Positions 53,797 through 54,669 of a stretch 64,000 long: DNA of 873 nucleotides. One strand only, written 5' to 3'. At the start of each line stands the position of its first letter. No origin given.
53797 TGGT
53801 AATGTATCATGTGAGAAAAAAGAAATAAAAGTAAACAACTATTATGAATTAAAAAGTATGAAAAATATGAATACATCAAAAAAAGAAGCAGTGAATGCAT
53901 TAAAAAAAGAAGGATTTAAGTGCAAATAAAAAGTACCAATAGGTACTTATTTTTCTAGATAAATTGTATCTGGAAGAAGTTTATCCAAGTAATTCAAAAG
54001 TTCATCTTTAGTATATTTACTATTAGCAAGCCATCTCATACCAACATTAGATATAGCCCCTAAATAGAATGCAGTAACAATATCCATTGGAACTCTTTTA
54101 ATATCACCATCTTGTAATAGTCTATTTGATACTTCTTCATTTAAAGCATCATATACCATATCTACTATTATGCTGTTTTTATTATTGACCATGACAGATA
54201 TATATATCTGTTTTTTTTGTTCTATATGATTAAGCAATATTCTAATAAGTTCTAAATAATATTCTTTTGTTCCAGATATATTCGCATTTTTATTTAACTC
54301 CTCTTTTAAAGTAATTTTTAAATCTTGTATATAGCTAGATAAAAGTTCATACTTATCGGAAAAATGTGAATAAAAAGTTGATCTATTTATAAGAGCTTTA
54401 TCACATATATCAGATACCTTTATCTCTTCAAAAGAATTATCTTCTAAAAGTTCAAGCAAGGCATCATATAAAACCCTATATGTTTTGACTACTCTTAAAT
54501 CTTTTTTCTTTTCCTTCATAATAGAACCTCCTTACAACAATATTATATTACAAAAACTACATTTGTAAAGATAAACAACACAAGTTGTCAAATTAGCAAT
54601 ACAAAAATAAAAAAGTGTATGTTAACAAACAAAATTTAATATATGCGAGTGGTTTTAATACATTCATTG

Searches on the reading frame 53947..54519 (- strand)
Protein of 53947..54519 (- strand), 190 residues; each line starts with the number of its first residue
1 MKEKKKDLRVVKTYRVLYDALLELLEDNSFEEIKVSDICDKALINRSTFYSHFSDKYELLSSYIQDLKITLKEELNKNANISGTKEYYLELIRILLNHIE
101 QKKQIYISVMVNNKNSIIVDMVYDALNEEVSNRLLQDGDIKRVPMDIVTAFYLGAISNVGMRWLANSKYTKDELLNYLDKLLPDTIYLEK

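Call 45: search_protein_families(library=pfam, proteins=[window:53947-54519:-], max_evalue=0.00001)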
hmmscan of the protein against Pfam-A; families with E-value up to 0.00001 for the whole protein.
window:53947-54519:- (190 aa): 2 families
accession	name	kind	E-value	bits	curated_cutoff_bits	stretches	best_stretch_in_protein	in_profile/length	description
PF00440.29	TetR_N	-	2.7e-08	33.9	24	1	18-61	2-45/47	Bacterial regulatory proteins, tetR family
PF14278.11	TetR_C_8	-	1.1e-07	32.3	26.1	1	90-182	5-101/103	Transcriptional regulator C-terminal region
